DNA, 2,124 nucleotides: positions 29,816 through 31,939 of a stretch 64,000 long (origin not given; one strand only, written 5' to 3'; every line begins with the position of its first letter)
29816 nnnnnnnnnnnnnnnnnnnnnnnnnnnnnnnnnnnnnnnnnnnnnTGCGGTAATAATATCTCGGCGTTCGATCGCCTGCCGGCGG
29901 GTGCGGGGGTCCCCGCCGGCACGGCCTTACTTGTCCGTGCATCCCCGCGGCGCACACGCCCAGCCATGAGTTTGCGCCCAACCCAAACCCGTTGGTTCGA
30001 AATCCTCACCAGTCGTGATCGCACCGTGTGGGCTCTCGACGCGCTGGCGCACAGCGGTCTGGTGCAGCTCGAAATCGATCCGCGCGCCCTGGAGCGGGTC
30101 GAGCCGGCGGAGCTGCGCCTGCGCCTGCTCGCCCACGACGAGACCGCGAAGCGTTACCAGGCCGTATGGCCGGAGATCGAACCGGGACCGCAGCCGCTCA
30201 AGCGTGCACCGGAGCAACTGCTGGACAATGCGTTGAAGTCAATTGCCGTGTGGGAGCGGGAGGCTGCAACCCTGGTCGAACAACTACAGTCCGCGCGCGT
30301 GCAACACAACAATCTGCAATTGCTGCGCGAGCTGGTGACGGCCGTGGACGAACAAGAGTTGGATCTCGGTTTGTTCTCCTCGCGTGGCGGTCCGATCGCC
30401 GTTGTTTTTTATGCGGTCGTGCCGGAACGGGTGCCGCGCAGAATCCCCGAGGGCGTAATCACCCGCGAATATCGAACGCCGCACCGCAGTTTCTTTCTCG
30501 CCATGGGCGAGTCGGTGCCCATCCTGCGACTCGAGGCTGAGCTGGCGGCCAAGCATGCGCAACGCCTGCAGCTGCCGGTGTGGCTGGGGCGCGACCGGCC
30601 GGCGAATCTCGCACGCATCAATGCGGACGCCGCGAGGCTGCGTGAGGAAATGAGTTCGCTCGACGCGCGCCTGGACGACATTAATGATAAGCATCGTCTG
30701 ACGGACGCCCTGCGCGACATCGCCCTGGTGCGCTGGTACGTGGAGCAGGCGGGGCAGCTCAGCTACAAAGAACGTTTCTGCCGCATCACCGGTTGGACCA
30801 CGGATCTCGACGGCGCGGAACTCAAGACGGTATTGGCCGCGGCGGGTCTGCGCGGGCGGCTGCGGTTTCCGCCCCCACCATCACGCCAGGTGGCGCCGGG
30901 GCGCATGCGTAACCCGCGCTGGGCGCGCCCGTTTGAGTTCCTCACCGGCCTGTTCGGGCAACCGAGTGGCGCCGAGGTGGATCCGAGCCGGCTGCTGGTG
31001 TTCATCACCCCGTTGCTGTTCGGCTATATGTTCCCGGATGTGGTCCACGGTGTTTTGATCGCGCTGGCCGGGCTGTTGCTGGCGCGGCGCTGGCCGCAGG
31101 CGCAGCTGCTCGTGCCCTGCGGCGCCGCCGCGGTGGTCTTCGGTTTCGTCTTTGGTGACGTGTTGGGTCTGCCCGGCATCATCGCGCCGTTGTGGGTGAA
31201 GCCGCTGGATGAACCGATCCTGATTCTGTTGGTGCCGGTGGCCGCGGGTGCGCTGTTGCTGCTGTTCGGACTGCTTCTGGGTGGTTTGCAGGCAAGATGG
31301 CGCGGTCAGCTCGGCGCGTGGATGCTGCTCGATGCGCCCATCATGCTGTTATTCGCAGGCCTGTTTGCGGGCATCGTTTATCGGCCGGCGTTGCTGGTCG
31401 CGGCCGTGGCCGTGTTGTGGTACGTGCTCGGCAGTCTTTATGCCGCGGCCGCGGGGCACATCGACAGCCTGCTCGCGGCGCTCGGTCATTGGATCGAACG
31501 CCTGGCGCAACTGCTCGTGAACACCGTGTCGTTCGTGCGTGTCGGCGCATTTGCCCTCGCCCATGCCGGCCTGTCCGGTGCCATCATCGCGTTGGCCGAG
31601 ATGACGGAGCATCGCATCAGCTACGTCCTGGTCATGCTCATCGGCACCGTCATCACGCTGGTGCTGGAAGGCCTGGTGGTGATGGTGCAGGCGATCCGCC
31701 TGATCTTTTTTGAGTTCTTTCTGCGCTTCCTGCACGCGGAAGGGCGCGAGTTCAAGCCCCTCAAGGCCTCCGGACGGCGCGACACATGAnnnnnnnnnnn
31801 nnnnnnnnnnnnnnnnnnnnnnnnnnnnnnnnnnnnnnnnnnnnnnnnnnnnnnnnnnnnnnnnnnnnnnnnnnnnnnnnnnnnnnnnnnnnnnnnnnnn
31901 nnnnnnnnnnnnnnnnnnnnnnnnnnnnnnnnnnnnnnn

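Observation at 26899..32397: Orphan V/A-type ATPase subunit-I (a-subunit) homolog inside a periplasmic sulfur-transfer cluster and translationally coupled to a PAP2 phosphatase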

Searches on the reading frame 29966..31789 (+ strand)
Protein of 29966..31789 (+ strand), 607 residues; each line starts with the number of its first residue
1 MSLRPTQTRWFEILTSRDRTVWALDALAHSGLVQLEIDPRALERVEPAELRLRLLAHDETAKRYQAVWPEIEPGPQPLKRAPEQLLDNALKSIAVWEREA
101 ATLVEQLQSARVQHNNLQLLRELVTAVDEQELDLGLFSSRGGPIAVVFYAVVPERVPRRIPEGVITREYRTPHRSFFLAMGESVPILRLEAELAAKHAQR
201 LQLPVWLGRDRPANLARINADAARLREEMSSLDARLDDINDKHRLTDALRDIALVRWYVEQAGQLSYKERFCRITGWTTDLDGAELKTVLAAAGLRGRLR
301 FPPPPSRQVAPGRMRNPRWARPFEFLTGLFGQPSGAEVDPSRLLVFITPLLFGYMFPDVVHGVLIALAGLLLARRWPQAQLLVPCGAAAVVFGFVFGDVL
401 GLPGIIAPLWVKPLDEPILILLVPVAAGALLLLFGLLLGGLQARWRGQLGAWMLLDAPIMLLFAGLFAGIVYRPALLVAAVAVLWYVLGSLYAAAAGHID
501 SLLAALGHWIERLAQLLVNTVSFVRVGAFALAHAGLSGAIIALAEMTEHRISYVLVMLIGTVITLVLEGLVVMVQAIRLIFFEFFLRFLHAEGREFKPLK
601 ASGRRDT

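Call 3: search_protein_families(library=pfam, proteins=[window:29966-31789:+], max_evalue=0.01)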
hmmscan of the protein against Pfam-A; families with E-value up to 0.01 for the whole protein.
window:29966-31789:+ (607 aa): 1 family
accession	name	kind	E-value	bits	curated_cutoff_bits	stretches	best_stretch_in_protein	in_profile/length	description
PF01496.24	V_ATPase_I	-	2.2e-14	52.9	30.7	2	308-373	349-414/815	V-type ATPase 116kDa subunit family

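Call 4: search_protein_families(library=ncbifam, proteins=[window:29966-31789:+], max_evalue=0.01)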
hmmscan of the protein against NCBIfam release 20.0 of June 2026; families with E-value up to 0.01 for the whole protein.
window:29966-31789:+ (607 aa): 9 families
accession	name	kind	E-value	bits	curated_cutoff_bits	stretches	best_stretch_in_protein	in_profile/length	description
NF004434.0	PRK05771.3-3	equivalog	9.3e-40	136.7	777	2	25-419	24-447/686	V-type ATP synthase subunit I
NF004428.0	PRK05771.2-1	equivalog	1.8e-30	105.7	766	1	311-602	349-672/680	V-type ATP synthase subunit I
NF004430.0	PRK05771.2-4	equivalog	1.3e-26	93.4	670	2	197-402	201-415/646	V-type ATP synthase subunit I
NF004433.0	PRK05771.3-2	equivalog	1.2e-20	73.5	1173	2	515-602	599-696/701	V-type ATP synthase subunit I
NF004432.0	PRK05771.3-1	equivalog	2.5e-19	69.1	1044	2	191-375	185-370/643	V-type ATP synthase subunit I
NF004435.0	PRK05771.3-4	equivalog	3.8e-16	58.6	1410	2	513-601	599-696/701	V-type ATP synthase subunit I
NF004427.0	PRK05771.1-1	equivalog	5.9e-14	51.7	942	1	310-603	346-654/668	V-type ATP synthase subunit I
NF004429.0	PRK05771.2-2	equivalog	2.6e-08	33.1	799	1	199-375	166-343/608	V-type ATP synthase subunit I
NF004431.0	PRK05771.2-5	equivalog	5.1e-08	31.9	851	1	510-600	550-639/649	V-type ATP synthase subunit I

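Call 5: find_homologous_proteins(query=window:29966-31789:+)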
Query window:29966-31789:+ (607 aa): 48 proteins with E <= 0.001 among 8000 candidates.
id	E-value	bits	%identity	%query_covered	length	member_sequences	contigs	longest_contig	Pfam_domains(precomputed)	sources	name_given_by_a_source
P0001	0.0e+0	1332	100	100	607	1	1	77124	PF01496.25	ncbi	-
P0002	4.1e-139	483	43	99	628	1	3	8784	PF01496.25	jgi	-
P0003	1.0e-137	478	42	100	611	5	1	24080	PF01496.25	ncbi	-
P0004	2.2e-137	477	39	99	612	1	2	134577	PF01496.25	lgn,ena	-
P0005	1.8e-133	464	38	99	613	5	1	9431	PF01496.25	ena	-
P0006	6.8e-133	463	41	100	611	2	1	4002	PF01496.25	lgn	-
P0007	2.8e-129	451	40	99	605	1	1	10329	PF01496.25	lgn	-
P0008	1.3e-128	448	41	99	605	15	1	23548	PF01496.25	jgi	-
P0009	1.4e-128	448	42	99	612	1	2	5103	PF01496.25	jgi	jgi:V/A-type H+-transporting ATPase subunit I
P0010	1.9e-126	441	40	99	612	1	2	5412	PF01496.25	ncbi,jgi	ncbi:MAG: V-type ATPase 116kDa subunit family protein [Gammaproteobacteria bacterium]|jgi:V/A-type H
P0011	7.9e-125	436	40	99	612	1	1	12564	PF01496.25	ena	-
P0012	2.2e-122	428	42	99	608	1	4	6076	PF01496.25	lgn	-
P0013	9.5e-119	416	39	99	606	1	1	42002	PF01496.25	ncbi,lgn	-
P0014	1.2e-118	415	40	99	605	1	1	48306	PF01496.25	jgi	jgi:V/A-type H+-transporting ATPase subunit I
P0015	2.3e-117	411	38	100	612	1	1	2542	PF01496.25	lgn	-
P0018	1.3e-116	409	40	99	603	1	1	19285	PF01496.25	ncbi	-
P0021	2.7e-115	404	39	98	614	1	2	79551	PF01496.25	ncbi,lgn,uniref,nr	ncbi:ATPase [Thiohalocapsa marina]|uniref:ATPase n=1 Tax=Thiohalocapsa marina TaxID=424902 RepID=A0A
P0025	2.3e-111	391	39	99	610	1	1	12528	PF01496.25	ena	-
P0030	2.9e-107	378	36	99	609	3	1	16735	PF01496.25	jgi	jgi:V/A-type H+-transporting ATPase subunit I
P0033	1.1e-102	363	36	100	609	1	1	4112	PF01496.25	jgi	jgi:V/A-type H+-transporting ATPase subunit I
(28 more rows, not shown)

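Call 7: find_encoding_contigs(protein=P0001, flank=10000, max_places=2)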
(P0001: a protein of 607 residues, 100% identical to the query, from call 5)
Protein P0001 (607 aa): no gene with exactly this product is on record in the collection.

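Call 8: find_encoding_contigs(protein=P0021, flank=10000, max_places=2)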
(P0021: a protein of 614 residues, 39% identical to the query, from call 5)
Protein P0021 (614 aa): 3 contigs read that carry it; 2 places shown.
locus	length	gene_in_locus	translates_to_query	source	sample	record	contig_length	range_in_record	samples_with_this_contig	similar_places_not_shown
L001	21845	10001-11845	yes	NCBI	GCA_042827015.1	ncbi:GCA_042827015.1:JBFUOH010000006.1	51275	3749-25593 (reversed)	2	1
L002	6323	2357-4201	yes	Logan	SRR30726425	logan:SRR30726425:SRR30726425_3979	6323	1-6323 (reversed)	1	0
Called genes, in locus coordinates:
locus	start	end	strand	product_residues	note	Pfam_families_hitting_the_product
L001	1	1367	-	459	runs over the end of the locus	PF00006:ATP-synt_ab, PF22919:ATP-synt_VA_C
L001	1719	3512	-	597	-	PF02874:ATP-synt_ab_N (weak), PF16886:ATP-synt_ab_Xtn, PF00006:ATP-synt_ab, PF22919:ATP-synt_VA_C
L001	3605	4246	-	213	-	PF01991:vATP-synt_E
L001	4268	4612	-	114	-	PF01990:ATP-synt_F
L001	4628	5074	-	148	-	PF00137:ATP-synt_C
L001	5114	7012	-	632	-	PF01496:V_ATPase_I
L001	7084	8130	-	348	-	PF01992:vATP-synt_AC39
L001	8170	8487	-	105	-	-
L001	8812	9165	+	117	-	-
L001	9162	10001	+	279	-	-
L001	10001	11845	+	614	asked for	PF01496:V_ATPase_I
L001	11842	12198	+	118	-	PF00137:ATP-synt_C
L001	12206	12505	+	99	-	PF01990:ATP-synt_F (weak)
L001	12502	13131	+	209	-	-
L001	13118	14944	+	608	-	PF02874:ATP-synt_ab_N, PF16886:ATP-synt_ab_Xtn, PF00006:ATP-synt_ab, PF22919:ATP-synt_VA_C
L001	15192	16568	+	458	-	PF02874:ATP-synt_ab_N, PF00006:ATP-synt_ab, PF22919:ATP-synt_VA_C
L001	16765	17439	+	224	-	PF01813:ATP-synt_D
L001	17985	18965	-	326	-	PF14339:DUF4394 (faint), PF21959:DUF6923 (faint)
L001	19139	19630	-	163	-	-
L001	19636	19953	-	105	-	-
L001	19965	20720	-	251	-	PF08241:Methyltransf_11 (weak), PF08242:Methyltransf_12 (weak), PF13649:Methyltransf_25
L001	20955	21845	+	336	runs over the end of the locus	PF00106:adh_short, PF01073:3Beta_HSD, PF01370:Epimerase, PF02719:Polysacc_synt_2, PF04321:RmlD_sub_bind, PF08659:KR (weak), PF13460:NAD_binding_10, PF16363:GDP_Man_Dehyd, +2 more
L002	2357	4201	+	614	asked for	PF01496:V_ATPase_I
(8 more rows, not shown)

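Call 9: find_encoding_contigs(protein=P0004, flank=10000, max_places=2)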
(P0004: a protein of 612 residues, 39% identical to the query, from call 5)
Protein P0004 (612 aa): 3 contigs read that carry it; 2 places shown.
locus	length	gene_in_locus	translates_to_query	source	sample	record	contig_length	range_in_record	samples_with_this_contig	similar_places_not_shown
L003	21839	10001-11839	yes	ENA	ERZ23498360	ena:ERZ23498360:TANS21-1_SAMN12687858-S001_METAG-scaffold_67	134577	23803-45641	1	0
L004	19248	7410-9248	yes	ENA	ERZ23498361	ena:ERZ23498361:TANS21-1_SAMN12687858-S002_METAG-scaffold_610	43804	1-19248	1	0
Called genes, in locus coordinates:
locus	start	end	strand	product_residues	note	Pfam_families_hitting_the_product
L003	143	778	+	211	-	PF00027:cNMP_binding, PF13545:HTH_Crp_2, PF00325:Crp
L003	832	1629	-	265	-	PF00218:IGPS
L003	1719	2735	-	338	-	PF02885:Glycos_trans_3N, PF00591:Glycos_transf_3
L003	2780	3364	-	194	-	PF00117:GATase, PF07722:Peptidase_C26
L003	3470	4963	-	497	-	PF04715:, PF00425:Chorismate_bind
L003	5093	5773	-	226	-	PF00702:Hydrolase, PF12710:HAD (weak), PF13419:HAD_2, PF13242:Hydrolase_like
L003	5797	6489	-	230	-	PF00834:Ribul_P_3_epim, PF01729:QRPTase_C (faint)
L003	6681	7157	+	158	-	PF05425:CopD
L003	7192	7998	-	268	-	PF27507:DjlA_TM, PF05099:TerB, PF00226:DnaJ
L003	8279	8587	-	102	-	PF09413:DUF2007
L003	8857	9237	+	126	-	-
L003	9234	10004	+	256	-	-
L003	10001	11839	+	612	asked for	PF01496:V_ATPase_I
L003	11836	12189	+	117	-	PF00137:ATP-synt_C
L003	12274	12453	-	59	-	-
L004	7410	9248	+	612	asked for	PF01496:V_ATPase_I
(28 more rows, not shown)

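Call 11: list_cluster_members(proteins=[P0001, P0003, P0013, P0018])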
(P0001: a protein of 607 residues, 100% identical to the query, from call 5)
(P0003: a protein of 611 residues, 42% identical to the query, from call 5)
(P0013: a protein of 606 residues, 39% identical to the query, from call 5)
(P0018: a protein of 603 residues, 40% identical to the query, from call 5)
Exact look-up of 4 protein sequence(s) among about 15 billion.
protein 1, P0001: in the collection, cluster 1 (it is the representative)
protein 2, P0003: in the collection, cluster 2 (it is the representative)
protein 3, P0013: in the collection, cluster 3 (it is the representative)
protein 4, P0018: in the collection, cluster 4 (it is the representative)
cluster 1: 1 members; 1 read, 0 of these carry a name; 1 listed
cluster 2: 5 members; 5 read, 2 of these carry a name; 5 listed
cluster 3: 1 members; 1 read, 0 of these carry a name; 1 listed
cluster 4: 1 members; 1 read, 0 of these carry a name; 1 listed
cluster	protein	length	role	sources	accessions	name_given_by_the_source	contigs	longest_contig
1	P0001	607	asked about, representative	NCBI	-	-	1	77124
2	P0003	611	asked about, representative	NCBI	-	-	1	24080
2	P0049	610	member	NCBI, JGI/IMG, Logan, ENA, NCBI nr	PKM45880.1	MAG: ATPase [Gammaproteobacteria bacterium HGW-Gammaproteobacteria-1] | V/A-type H+-transporting ATPase subunit I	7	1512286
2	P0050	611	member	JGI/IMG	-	V/A-type H+-transporting ATPase subunit I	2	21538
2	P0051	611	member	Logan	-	-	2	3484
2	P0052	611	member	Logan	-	-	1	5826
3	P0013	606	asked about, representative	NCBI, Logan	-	-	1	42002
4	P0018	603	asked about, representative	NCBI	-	-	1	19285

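Call 12: find_related_loci(query=A1, collection=genome_contigs, flank=10000)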
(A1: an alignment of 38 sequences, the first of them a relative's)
Query A1 (607 aa) in genome_contigs; peptide patterns used: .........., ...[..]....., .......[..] (x = any residue, [..] = any of these).
600 stretches matched a pattern (row limit reached: there are more); 559 encode a relative of the query (tblastn E <= 1e-3); the best 80 are kept; 80 distinct loci.
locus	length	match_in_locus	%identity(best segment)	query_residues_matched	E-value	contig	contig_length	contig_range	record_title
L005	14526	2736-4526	41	3-600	4e-132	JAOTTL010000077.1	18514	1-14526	MAG: Betaproteobacteria bacterium isolate 13_July_SF_Bin19 13_July_SF_Bin19_scaffold_1020_c1, whole genome shotgun seque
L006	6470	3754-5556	39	1-601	1e-130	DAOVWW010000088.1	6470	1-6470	MAG TPA_asm: Gammaproteobacteria bacterium isolate CSMAG_1741 CSMAG_1741_k141_2995798_length_6470_cov_9.0000, whole geno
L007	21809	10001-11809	39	1-603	1e-130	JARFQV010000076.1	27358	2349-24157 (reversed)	MAG: Pseudomonadota bacterium isolate MAG_Ve_Sed_33 k141_5714225, whole genome shotgun sequence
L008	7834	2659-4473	38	1-605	8e-129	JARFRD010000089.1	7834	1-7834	MAG: Gammaproteobacteria bacterium isolate MAG_Ve_Sed_41 k141_3973498, whole genome shotgun sequence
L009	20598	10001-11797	37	3-601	2e-128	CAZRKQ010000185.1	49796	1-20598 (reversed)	MAG TPA_asm: uncultured Thiotrichaceae bacterium isolate binchicken_co231_10 genome assembly, contig: k141_4216348, whol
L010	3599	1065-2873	38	1-603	3e-129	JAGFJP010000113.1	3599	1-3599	MAG: Thiogranum sp. isolate mag.26 k127_1766593, whole genome shotgun sequence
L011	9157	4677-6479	37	1-601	6e-124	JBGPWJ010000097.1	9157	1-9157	MAG: Gammaproteobacteria bacterium isolate OBJ1_062018_090_67 k141_138387_length_9157_cov_13.8660, whole genome shotgun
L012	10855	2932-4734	39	1-601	3e-123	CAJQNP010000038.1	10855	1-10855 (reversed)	MAG: uncultured Gammaproteobacteria bacterium isolate 10_20180412_Bin_METABAT_58_1 genome assembly, contig: c_0000058638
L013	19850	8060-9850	39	3-601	2e-122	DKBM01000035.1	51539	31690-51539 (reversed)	MAG TPA_asm: Proteobacteria bacterium UBA6900 UBA6900_contig_7699, whole genome shotgun sequence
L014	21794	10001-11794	39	1-599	3e-122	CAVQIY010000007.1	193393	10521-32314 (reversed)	MAG: uncultured Gammaproteobacteria bacterium isolate MFD09779.bin.2.180 genome assembly, contig: contig_47614, whole ge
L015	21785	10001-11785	40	3-601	7e-121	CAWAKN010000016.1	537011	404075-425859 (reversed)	MAG: uncultured beta proteobacterium isolate MFD02199.bin.2.181 genome assembly, contig: contig_39707, whole genome shot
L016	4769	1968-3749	38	3-599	5e-122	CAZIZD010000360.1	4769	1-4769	MAG TPA_asm: uncultured Alcaligenaceae bacterium isolate binchicken_co199_6 genome assembly, contig: NODE_13819_length_4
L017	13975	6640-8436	38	1-599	8e-121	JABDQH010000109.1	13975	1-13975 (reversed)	MAG: Woeseiaceae bacterium isolate Site_B35 k127_75268, whole genome shotgun sequence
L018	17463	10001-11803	37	1-601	3e-120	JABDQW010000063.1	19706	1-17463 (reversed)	MAG: Gammaproteobacteria bacterium isolate Site_C13 k127_44585, whole genome shotgun sequence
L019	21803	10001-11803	40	1-601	4e-120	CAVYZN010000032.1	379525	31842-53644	MAG: uncultured Gammaproteobacteria bacterium isolate MFD02199.bin.2.112 genome assembly, contig: contig_9537, whole gen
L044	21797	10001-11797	37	1-598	1e-107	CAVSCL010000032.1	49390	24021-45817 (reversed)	MAG: uncultured beta proteobacterium isolate MFD02809.bin.2.1 genome assembly, contig: contig_45238, whole genome shotgu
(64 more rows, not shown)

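Call 20: find_encoding_contigs(protein=P0007, flank=10000, max_places=2)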
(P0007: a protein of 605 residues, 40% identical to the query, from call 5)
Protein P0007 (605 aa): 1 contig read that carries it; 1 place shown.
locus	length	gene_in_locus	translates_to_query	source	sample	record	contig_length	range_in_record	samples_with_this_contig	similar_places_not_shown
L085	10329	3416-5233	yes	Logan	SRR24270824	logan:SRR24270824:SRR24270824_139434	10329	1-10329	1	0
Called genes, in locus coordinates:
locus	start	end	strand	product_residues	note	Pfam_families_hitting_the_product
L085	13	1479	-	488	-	PF02386:TrkH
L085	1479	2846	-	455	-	PF01488:Shikimate_DH (faint), PF02254:TrkA_N, PF03435:Sacchrp_dh_NADP (faint), PF03807:F420_oxidored (faint), PF13241:NAD_binding_7 (faint), PF02080:TrkA_C, PF02254:TrkA_N, PF02080:TrkA_C, +1 more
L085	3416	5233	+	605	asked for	PF01496:V_ATPase_I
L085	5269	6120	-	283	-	PF00756:Esterase, PF00326:Peptidase_S9 (faint), PF12146:Hydrolase_4 (weak)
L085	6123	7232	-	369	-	PF08240:ADH_N, PF00107:ADH_zinc_N, PF13602:ADH_zinc_N_2 (weak)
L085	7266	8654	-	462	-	PF00561:Abhydrolase_1, PF12146:Hydrolase_4, PF12697:Abhydrolase_6, PF08386:Abhydrolase_4 (weak), PF00211:Guanylate_cyc (faint)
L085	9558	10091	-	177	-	PF04828:GFA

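Call 21: find_encoding_contigs(protein=P0025, flank=10000, max_places=2)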
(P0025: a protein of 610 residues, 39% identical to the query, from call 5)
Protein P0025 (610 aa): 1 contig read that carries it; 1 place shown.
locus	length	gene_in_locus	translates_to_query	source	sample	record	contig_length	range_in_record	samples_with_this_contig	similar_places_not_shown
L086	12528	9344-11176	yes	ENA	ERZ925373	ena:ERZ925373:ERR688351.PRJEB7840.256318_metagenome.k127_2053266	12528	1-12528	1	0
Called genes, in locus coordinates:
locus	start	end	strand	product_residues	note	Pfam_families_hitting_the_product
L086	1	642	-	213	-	PF00596:Aldolase_II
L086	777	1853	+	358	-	PF02445:NadA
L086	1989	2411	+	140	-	PF01741:MscL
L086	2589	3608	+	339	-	PF02412:TSP_3 (weak), PF00691:OmpA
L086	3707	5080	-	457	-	PF00291:PALP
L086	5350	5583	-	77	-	-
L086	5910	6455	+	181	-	PF28549:NDPSase_N, PF00293:NUDIX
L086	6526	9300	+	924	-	PF01326:PPDK_N, PF00391:PEP-utilizers, PF02896:PEP-utilizers_C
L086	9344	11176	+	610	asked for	PF01496:V_ATPase_I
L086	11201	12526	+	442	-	?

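Call 22: find_encoding_contigs(protein=P0030, flank=10000, max_places=2)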
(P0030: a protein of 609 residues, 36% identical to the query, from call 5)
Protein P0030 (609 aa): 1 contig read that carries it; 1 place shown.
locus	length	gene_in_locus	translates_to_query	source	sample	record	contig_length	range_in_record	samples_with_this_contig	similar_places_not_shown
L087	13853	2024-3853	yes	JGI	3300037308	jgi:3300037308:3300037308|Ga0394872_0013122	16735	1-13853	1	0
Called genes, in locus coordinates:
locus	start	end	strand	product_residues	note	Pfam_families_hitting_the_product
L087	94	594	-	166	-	PF09351:DUF1993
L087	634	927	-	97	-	PF03992:ABM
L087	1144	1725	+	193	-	PF00484:Pro_CA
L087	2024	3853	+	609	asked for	PF01496:V_ATPase_I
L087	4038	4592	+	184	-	PF07152:YaeQ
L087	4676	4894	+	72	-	PF13275:S4_2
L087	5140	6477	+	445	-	PF01625:PMSR, PF13098:Thioredoxin_2, PF01641:SelR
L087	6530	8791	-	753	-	PF27177:BamI_lipocalin, PF13583:Reprolysin_4, PF13688:Reprolysin_5, PF13574:Reprolysin_2 (weak), PF13582:Reprolysin_3, PF16371:MetallophosN (faint)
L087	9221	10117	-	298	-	PF02754:CCG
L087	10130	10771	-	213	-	PF13237:Fer4_10 (faint), PF12838:Fer4_7 (weak), PF13183:Fer4_8, PF13187:Fer4_9 (weak), PF13534:Fer4_17 (weak)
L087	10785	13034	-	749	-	PF07992:Pyr_redox_2 (weak), PF00890:FAD_binding_2 (weak), PF01266:DAO (weak), PF12831:FAD_oxidored, PF13450:NAD_binding_8, PF13237:Fer4_10 (weak), PF13187:Fer4_9, PF02662:FlpD, +7 more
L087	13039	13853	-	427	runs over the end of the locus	PF00890:FAD_binding_2, PF01134:GIDA (faint), PF01266:DAO, PF03486:HI0933_like (faint), PF07992:Pyr_redox_2 (weak), PF12831:FAD_oxidored, PF13450:NAD_binding_8, PF13738:Pyr_redox_3 (faint)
